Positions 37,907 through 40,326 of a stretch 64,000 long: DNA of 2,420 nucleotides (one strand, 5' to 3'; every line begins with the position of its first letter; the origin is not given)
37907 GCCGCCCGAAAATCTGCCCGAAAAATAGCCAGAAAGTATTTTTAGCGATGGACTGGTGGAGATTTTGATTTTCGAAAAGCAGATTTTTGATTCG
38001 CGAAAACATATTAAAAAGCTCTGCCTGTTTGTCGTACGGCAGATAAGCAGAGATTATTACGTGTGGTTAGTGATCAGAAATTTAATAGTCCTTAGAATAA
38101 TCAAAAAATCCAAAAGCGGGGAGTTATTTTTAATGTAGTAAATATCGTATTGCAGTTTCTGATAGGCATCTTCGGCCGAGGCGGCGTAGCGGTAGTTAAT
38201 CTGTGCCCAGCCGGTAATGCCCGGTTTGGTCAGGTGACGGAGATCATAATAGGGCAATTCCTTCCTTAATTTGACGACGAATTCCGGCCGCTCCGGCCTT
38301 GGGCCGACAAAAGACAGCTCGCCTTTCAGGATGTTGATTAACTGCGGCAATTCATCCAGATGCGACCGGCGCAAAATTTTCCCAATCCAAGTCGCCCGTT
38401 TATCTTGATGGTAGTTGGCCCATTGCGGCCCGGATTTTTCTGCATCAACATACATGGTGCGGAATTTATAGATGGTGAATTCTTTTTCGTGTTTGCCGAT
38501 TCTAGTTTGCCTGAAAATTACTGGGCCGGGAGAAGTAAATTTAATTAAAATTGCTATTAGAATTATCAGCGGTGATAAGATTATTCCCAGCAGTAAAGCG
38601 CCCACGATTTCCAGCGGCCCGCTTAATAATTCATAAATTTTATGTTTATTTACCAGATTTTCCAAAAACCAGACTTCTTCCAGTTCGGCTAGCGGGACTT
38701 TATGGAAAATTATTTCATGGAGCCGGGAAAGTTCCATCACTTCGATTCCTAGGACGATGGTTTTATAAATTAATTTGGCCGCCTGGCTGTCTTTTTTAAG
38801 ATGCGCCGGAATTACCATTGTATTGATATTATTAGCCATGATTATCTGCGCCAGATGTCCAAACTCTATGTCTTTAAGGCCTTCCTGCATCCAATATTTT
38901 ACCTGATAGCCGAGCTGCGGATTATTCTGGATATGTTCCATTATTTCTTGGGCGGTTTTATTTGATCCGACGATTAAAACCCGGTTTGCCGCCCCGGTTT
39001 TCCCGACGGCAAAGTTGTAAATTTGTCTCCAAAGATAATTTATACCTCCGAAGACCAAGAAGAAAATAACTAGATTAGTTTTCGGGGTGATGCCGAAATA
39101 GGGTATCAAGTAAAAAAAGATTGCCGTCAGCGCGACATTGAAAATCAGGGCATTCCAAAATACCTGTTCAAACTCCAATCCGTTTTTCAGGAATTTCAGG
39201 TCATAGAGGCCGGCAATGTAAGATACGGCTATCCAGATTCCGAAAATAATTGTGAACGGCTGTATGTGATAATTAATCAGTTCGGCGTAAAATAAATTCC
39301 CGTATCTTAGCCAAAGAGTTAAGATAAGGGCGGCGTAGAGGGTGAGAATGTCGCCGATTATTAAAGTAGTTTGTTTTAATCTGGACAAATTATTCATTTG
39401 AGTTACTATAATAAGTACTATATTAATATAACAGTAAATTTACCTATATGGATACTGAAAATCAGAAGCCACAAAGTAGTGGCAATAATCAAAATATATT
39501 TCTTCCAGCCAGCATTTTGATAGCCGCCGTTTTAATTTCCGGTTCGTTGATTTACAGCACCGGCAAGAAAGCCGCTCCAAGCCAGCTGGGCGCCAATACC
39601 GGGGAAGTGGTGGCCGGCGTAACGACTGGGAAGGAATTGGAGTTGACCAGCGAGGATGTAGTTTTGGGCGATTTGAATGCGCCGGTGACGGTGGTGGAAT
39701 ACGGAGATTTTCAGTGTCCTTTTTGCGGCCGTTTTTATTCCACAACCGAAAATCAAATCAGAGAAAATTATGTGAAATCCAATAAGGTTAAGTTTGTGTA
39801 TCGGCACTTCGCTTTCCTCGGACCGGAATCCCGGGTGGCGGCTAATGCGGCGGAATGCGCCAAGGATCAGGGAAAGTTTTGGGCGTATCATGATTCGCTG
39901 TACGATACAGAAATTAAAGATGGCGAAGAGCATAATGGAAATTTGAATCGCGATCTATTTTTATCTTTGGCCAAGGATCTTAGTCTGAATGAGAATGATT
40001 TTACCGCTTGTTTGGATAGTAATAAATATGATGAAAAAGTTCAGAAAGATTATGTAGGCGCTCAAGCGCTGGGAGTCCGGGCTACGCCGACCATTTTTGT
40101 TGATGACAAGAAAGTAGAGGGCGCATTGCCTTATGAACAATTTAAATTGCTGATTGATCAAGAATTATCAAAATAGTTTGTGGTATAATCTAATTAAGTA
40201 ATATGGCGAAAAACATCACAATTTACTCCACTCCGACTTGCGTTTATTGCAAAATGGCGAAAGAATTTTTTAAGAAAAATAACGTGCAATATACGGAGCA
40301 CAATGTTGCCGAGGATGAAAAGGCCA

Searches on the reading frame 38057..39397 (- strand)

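Call 13: search_protein_families(library=pfam, proteins=[window:38057-39397:-], max_evalue=0.00001)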
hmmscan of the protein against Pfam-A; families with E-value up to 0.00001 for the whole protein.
window:38057-39397:- (446 aa): 1 family
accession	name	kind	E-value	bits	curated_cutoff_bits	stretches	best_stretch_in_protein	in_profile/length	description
PF02397.22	Bac_transf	-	2.9e-64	216.3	27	1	262-442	4-178/179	Bacterial sugar transferase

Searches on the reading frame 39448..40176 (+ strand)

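Call 13: search_protein_families(library=pfam, proteins=[window:39448-40176:+], max_evalue=0.00001)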
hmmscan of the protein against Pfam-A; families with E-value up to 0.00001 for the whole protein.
window:39448-40176:+ (242 aa): 3 families
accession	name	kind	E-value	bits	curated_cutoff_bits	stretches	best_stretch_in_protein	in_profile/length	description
PF13462.12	Thioredoxin_4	-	3.2e-37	128.7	23.2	1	68-237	3-164/165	Thioredoxin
PF01323.26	DSBA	-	1.1e-16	61.6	25.6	1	81-235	1-189/191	DSBA-like thioredoxin domain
PF13098.12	Thioredoxin_2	-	3.4e-08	34.2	27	1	82-233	9-101/104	Thioredoxin-like domain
